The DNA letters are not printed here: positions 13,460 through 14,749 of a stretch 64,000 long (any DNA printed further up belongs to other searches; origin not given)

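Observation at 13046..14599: Unknown gene divergently transcribed from tssB across a 612-bp AT-rich region: candidate island-encoded regulator or accessory factor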

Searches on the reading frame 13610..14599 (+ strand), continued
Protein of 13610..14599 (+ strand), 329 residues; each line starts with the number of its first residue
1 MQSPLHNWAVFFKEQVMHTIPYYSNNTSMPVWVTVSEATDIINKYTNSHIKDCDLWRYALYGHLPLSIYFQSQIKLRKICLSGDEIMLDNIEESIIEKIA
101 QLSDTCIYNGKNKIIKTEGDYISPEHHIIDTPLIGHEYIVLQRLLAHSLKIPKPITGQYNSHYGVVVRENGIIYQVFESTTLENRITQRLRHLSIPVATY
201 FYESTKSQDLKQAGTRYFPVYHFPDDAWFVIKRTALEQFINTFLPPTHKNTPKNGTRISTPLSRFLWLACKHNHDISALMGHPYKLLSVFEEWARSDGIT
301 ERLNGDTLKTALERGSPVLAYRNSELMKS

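Call 39: find_homologous_proteins(query=L002:11834-13303:+, max_evalue=0.00001)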
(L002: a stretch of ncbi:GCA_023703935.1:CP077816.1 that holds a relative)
Query L002:11834-13303:+ (489 aa): 395 proteins with E <= 0.00001 among 8000 candidates; the best 120 are listed.
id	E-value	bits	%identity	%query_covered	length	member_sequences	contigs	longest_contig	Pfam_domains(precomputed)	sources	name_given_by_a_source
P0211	0.0e+0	1109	100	100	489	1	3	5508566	-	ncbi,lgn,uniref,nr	ncbi:ParB family protein [Klebsiella pneumoniae]|uniref:ParB family protein n=1 Tax=Klebsiella pneum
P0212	1.1e-273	927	84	100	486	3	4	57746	-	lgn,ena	-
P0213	2.0e-269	913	83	100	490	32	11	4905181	-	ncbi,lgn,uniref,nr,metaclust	ncbi:ParB family protein [Salmonella enterica]|uniref:ParB family protein n=1 Tax=Salmonella enteric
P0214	5.3e-265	898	82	100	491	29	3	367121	-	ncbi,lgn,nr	ncbi:hypothetical protein NSR52_000709 [Salmonella enterica]|nr:hypothetical protein [Salmonella ent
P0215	5.1e-250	849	77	100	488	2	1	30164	-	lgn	-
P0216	1.0e-227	775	72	100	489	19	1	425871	-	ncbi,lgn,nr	ncbi:hypothetical protein NJJ93_001147 [Salmonella enterica]|nr:hypothetical protein [Salmonella ent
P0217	1.5e-224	765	71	100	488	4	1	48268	-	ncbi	ncbi:ParB family protein [Salmonella enterica]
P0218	2.4e-223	761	71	100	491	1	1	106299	-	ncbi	ncbi:ParB family protein [Salmonella enterica]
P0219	8.0e-218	742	70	99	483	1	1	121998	-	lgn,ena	-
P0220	1.4e-216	738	69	100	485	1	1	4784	-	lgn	-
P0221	1.9e-215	735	70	100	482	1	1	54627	-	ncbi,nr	ncbi:hypothetical protein S715_004295 [Salmonella enterica subsp. enterica]|nr:hypothetical protein 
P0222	5.2e-215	733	67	100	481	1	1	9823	-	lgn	-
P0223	1.6e-214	731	69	100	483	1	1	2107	-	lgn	-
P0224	5.5e-212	723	67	100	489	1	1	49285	-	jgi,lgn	jgi:ParB family protein of integrating conjugative element (PFGI_1 class)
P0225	8.0e-199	680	64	100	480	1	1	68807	-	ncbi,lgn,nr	ncbi:hypothetical protein FNZ18_20350 [Salmonella enterica subsp. salamae]|nr:hypothetical protein [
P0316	4.1e-63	232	44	56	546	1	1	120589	-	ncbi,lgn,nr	ncbi:hypothetical protein GG851_18575 [Bordetella petrii]|nr:hypothetical protein [Bordetella petrii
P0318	6.4e-63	232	43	61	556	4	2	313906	-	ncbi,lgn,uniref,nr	ncbi:ParB family protein [Pseudomonas aeruginosa]|uniref:ParB family protein n=1 Tax=Pseudomonas aer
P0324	2.6e-62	230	45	53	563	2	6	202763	-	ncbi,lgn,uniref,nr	ncbi:ParB N-terminal domain-containing protein [Burkholderia pseudomallei]|uniref:ParB family protei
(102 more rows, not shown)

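Call 40: find_encoding_contigs(protein=P0318, flank=7000, max_places=2)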
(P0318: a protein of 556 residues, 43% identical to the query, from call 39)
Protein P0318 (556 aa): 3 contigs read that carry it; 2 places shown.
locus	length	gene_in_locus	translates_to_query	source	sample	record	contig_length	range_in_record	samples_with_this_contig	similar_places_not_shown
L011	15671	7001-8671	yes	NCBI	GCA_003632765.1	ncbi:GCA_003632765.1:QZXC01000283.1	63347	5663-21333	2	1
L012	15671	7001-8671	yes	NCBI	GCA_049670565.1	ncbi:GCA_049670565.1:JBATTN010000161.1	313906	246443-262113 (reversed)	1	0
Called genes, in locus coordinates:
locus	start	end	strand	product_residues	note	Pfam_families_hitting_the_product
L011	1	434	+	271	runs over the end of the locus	PF03466:LysR_substrate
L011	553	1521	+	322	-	PF04261:Dyp_perox_N, PF20628:Dyp_perox_C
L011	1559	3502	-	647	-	PF13356:Arm-DNA-bind_3, PF22022:Phage_int_M, PF00589:Phage_integrase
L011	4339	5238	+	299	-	PF00126:HTH_1, PF03466:LysR_substrate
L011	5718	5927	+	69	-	PF05930:Phage_AlpA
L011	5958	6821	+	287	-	PF01656:CbiA, PF02374:ArsA_ATPase (weak), PF06564:CBP_BcsQ (weak), PF09140:MipZ, PF10609:ParA, PF13614:AAA_31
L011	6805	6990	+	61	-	-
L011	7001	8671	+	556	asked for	-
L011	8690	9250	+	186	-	PF11198:DUF2857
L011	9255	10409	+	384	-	-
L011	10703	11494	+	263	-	PF08900:AcaB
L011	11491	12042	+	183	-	PF11358:DUF3158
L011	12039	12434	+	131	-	PF00436:SSB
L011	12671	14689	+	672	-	PF01751:Toprim, PF01131:Topoisom_bac, PF01396:Zn_ribbon_Top1 (weak)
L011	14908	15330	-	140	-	-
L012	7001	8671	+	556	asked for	-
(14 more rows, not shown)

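Call 44: fold_search(model_id=the predicted structure, library=afdb50)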
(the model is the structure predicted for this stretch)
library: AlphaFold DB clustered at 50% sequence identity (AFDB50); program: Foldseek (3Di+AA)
matches with E <= 10: 446; with E <= 0.001: 208
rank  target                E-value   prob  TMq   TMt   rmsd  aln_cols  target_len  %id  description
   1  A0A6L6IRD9            8.9e-37  1.00  0.71  0.75   9.4       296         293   51  Uncharacterized protein [Intestinirhabdus alba]
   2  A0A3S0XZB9            2.0e-34  1.00  0.67  0.69   7.8       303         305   43  Uncharacterized protein [Pectobacterium brasiliense]
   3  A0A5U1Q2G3            6.2e-34  1.00  0.67  0.65   7.5       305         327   40  Uncharacterized protein [Salmonella enterica]
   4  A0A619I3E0            2.2e-33  1.00  0.63  0.65  10.5       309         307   42  Uncharacterized protein [Salmonella enterica]
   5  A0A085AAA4            1.9e-30  1.00  0.66  0.68   9.7       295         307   38  Uncharacterized protein [Trabulsiella guamensis ATCC 49490]
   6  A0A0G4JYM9            2.6e-30  1.00  0.59  0.67   9.0       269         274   48  Uncharacterized protein [Brenneria goodwinii]
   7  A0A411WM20            5.4e-30  1.00  0.68  0.67   9.5       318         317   40  Uncharacterized protein [Limnobaculum zhutongyuii]
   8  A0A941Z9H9            5.7e-29  1.00  0.65  0.66   8.3       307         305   34  Uncharacterized protein
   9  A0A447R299            3.3e-25  1.00  0.67  0.81   6.0       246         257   35  Uncharacterized protein [Salmonella enterica subsp. arizonae]
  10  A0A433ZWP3            1.3e-24  1.00  0.46  0.60  11.4       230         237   54  Uncharacterized protein [Morganella morganii]
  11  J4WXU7                8.9e-24  1.00  0.65  0.80   3.7       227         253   36  Uncharacterized protein
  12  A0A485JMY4            1.5e-23  1.00  0.43  0.78   4.5       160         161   96  Uncharacterized protein [Escherichia coli]
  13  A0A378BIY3            1.9e-21  1.00  0.56  0.78  16.1       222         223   37  Uncharacterized protein [Klebsiella pneumoniae subsp. ozaenae]
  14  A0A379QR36            2.9e-21  1.00  0.48  0.52  11.8       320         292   32  Uncharacterized protein [Salmonella enterica]
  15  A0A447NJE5            2.1e-20  1.00  0.56  0.75   6.5       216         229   38  Uncharacterized protein [Salmonella enterica subsp. enterica serovar Sanjuan]
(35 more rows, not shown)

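Call 45: find_encoding_contigs(protein=P0316, flank=7000, max_places=2)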
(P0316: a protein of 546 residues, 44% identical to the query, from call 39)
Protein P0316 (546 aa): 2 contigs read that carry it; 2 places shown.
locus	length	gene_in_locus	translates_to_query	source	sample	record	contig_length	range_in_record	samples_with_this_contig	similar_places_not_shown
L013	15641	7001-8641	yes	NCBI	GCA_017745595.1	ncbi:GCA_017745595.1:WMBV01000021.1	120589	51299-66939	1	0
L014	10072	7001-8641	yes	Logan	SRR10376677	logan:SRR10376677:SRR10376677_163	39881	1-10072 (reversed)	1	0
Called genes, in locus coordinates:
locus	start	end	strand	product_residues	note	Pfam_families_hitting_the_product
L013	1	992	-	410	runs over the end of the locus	PF02515:CoA_transf_3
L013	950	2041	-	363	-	PF03401:TctC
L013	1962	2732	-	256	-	PF00378:ECH_1, PF16113:ECH_2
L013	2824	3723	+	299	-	PF00126:HTH_1, PF03466:LysR_substrate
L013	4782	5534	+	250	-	-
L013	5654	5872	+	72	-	PF05930:Phage_AlpA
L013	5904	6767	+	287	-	PF01656:CbiA, PF02374:ArsA_ATPase, PF06564:CBP_BcsQ (weak), PF09140:MipZ (faint), PF10609:ParA (weak), PF13614:AAA_31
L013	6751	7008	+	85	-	-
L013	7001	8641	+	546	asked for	-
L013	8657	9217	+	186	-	PF11198:DUF2857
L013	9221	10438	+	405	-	-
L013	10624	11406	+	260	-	PF08900:AcaB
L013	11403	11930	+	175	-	PF11358:DUF3158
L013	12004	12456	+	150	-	PF00436:SSB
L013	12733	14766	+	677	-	PF01751:Toprim, PF01131:Topoisom_bac, PF01396:Zn_ribbon_Top1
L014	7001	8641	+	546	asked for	-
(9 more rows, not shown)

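Call 46: find_encoding_contigs(protein=P0324, flank=7000, max_places=2)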
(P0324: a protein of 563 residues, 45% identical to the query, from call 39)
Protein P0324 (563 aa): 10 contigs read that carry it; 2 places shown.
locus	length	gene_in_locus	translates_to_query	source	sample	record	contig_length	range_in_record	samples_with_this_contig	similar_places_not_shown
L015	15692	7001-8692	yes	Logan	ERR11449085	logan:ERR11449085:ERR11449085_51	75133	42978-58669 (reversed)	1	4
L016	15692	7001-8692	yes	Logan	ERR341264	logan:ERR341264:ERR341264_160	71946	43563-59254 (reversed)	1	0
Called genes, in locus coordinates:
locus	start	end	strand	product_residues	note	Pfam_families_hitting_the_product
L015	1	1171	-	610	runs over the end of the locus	PF00657:Lipase_GDSL, PF03797:Autotransporter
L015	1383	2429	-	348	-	-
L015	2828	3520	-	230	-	-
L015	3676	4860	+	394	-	PF13356:Arm-DNA-bind_3, PF22022:Phage_int_M, PF00589:Phage_integrase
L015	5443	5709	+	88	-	-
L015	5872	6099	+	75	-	PF05930:Phage_AlpA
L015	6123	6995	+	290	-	PF01656:CbiA, PF02374:ArsA_ATPase (weak), PF07015:VirC1 (faint), PF09140:MipZ (faint), PF10609:ParA (weak), PF13614:AAA_31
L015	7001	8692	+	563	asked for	-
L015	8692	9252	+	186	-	PF11198:DUF2857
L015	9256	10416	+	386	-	-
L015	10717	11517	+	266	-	PF08900:AcaB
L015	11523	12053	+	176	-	PF11358:DUF3158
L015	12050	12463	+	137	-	PF00436:SSB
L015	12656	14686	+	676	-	PF01751:Toprim, PF01131:Topoisom_bac, PF01396:Zn_ribbon_Top1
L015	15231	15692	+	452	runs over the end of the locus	PF00145:DNA_methylase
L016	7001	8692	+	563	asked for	-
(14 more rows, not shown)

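Call 53: find_homologous_proteins(query=L013:4782-5531:+, max_evalue=0.001)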
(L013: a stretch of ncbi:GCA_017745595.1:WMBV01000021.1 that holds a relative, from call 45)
Query L013:4782-5531:+ (250 aa): 135 proteins with E <= 0.001 among 835 candidates; the best 120 are listed.
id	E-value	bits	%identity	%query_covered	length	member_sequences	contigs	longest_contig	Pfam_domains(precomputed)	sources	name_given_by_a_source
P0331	1.7e-162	556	100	100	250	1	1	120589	-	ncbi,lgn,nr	ncbi:hypothetical protein GG851_18555 [Bordetella petrii]|nr:hypothetical protein [Bordetella petrii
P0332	1.2e-120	419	76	100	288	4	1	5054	-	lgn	-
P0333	1.7e-114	399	71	98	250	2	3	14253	-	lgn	-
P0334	9.3e-109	381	70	100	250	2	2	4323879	-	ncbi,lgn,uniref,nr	ncbi:hypothetical protein [Alcaligenes aquatilis]|uniref:Receptor protein-tyrosine kinase n=1 Tax=Al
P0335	4.6e-103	362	65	100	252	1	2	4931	-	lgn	-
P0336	1.4e-101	357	65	100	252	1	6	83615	-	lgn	-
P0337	8.2e-90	319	59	97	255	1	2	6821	-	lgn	-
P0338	9.5e-87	308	61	95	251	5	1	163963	-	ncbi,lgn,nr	ncbi:hypothetical protein CK507_16430 [Pseudomonas sp. WN033]|nr:hypothetical protein CK507_16430 [P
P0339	3.0e-84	300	65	82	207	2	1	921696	-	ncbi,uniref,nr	ncbi:hypothetical protein [Achromobacter pestifer]|uniref:Receptor protein-tyrosine kinase n=1 Tax=A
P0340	1.2e-80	288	56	96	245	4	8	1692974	-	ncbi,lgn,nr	ncbi:hypothetical protein CF98_07765 [Halopseudomonas bauzanensis]|nr:hypothetical protein CF98_0776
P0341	7.9e-80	286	55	96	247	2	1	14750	-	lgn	-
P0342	1.6e-79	285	55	97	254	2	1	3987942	-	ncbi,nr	ncbi:hypothetical protein [Halopseudomonas litoralis]|nr:hypothetical protein [Halopseudomonas litor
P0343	4.6e-75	270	55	94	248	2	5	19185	-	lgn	-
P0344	1.3e-74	269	54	94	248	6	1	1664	-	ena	-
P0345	1.5e-74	269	52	98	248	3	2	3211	-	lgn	-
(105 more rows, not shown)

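Call 60: find_encoding_contigs(protein=P0001, flank=8000, max_places=4)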
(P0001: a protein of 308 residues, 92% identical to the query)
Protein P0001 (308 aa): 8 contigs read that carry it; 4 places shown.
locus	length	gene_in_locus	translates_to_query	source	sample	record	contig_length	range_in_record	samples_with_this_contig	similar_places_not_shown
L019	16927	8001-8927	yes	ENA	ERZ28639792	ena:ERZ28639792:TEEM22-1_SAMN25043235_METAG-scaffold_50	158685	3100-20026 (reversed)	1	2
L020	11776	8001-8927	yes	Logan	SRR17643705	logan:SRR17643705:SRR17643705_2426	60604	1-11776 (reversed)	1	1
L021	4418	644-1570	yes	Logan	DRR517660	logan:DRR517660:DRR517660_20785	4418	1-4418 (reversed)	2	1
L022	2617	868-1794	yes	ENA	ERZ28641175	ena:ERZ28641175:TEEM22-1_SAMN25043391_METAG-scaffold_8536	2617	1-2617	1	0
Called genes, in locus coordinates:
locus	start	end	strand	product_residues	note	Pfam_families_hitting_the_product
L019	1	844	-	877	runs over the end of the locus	PF02861:Clp_N, PF13191:AAA_16, PF23569:NBD_SMAX1, PF00004:AAA, PF17871:AAA_lid_9, PF07724:AAA_2, PF07728:AAA_5, PF10431:ClpB_D2-small, +8 more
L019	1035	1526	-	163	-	PF05638:T6SS_HCP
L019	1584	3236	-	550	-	PF00691:OmpA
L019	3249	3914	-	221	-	PF09850:DotU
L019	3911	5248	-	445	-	PF05936:T6SS_VasE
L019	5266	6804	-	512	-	PF05943:VipB, PF18945:VipB_2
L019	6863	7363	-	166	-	PF05591:T6SS_VipA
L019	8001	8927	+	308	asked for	-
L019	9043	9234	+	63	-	PF05930:Phage_AlpA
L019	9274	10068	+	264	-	-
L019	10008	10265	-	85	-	PF13693:HTH_35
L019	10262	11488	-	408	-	PF13356:Arm-DNA-bind_3, PF22022:Phage_int_M, PF00589:Phage_integrase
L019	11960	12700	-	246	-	PF00929:RNase_T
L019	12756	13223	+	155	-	PF00075:RNase_H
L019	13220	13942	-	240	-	PF08241:Methyltransf_11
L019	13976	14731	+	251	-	PF00753:Lactamase_B, PF16123:HAGH_C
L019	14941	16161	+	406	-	PF01464:SLT, PF23577:LysM_RLK (faint), PF01476:LysM, PF22310:NMB0315_dom_I (faint), PF23473:LysM3_LYK4_5 (faint), PF01476:LysM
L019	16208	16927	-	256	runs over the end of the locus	PF01209:Ubie_methyltran, PF05148:Methyltransf_8 (weak), PF03141:Methyltransf_29, PF13489:Methyltransf_23, PF13649:Methyltransf_25, PF13847:Methyltransf_31, PF08241:Methyltransf_11, PF08242:Methyltransf_12, +3 more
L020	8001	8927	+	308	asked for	-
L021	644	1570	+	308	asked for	-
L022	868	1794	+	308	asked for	-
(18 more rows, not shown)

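Call 61: find_encoding_contigs(protein=P0002, flank=8000, max_places=2)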
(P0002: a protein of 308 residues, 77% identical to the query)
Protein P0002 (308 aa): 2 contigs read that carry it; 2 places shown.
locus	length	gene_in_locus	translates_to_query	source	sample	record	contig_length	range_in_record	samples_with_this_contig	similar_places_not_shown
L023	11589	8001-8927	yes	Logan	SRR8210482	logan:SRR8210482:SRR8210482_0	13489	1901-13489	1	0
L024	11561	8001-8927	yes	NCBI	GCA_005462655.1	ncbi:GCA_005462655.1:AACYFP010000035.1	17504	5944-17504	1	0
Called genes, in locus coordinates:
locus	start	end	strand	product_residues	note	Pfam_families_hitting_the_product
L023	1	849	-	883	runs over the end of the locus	PF02861:Clp_N, PF13191:AAA_16, PF23569:NBD_SMAX1, PF00004:AAA, PF17871:AAA_lid_9, PF07724:AAA_2, PF07728:AAA_5, PF10431:ClpB_D2-small, +8 more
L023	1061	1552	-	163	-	PF05638:T6SS_HCP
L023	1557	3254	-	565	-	PF00691:OmpA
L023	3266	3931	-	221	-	PF09850:DotU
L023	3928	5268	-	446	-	PF05936:T6SS_VasE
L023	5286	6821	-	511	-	PF05943:VipB, PF18945:VipB_2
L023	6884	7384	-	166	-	PF05591:T6SS_VipA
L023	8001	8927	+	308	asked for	-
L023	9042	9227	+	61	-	PF05930:Phage_AlpA, PF12728:HTH_17 (weak)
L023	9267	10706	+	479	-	-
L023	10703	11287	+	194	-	PF11198:DUF2857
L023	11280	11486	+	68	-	PF01258:zf-dskA_traR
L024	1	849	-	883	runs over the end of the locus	PF02861:Clp_N, PF13191:AAA_16, PF23569:NBD_SMAX1, PF00004:AAA, PF17871:AAA_lid_9, PF07724:AAA_2, PF07728:AAA_5, PF10431:ClpB_D2-small, +8 more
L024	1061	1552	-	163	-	PF05638:T6SS_HCP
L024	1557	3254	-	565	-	PF00691:OmpA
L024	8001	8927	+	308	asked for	-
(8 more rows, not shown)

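Call 64: find_related_loci(query=A2, collection=genome_contigs, flank=10000)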
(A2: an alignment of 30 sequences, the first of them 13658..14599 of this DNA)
Query A2 (313 aa) in genome_contigs; peptide patterns used: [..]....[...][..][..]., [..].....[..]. (x = any residue, [..] = any of these).
96 stretches matched a pattern; 50 encode a relative of the query (tblastn E <= 1e-3); 50 distinct loci.
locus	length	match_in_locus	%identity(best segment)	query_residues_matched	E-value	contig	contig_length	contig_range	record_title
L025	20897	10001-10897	55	1-300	2e-107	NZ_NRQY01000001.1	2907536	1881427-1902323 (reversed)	Morganella morganii strain MMsCG Scaffolds1, whole genome shotgun sequence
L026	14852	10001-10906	54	1-301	9e-103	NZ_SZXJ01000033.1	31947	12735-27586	Citrobacter sp. wls619 contig13, whole genome shotgun sequence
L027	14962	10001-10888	51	4-301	2e-100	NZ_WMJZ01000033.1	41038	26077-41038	Intestinirhabdus alba strain BIT-B35 Scaffold33, whole genome shotgun sequence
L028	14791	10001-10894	50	1-302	2e-97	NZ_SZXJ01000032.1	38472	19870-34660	Citrobacter sp. wls619 contig12, whole genome shotgun sequence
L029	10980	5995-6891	47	8-301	6e-85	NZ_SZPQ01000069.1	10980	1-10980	Martelella alba strain BGMRC 2031 Scaffold63_2, whole genome shotgun sequence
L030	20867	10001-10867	46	12-301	2e-84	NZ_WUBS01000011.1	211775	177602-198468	Acerihabitans arboris strain SAP-6 contig11, whole genome shotgun sequence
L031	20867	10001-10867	46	14-303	1e-84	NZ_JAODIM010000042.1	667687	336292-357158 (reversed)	Winslowiella arboricola strain BAC 15a-03b NODE_2, whole genome shotgun sequence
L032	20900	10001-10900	45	8-301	1e-83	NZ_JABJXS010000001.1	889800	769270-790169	Brenneria sp. hezel4-2-4 Scaffold1, whole genome shotgun sequence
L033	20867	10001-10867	47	13-302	2e-82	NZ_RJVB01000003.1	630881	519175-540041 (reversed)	Erwinia sp. JUb26 Ga0304838_103, whole genome shotgun sequence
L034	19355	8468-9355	45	6-301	3e-82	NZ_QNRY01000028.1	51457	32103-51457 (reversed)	Brenneria salicis ATCC 15712 = DSM 30166 Ga0244580_128, whole genome shotgun sequence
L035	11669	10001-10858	46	14-301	4e-82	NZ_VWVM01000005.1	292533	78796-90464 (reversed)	Candidatus Pantoea gossypiicola isolate B_8 Scaffold_5, whole genome shotgun sequence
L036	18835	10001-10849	48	16-299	9e-82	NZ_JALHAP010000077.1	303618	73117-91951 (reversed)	Dryocola boscaweniae strain H6W4 NODE_6_length_303618_cov_66.155155, whole genome shotgun sequence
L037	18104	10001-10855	46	16-301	5e-81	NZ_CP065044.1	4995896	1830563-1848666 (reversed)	Pectobacterium aroidearum strain L6 chromosome, complete genome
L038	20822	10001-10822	49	35-304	2e-80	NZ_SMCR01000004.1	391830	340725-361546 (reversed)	Biostraticola tofi strain DSM 19580 Ga0244679_104, whole genome shotgun sequence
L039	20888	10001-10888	45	5-301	3e-79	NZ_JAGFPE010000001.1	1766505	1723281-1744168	Candidatus Symbiopectobacterium sp. NZEC151 NODE_1_legth_1766601_cov_105.142059, whole genome shotgun sequence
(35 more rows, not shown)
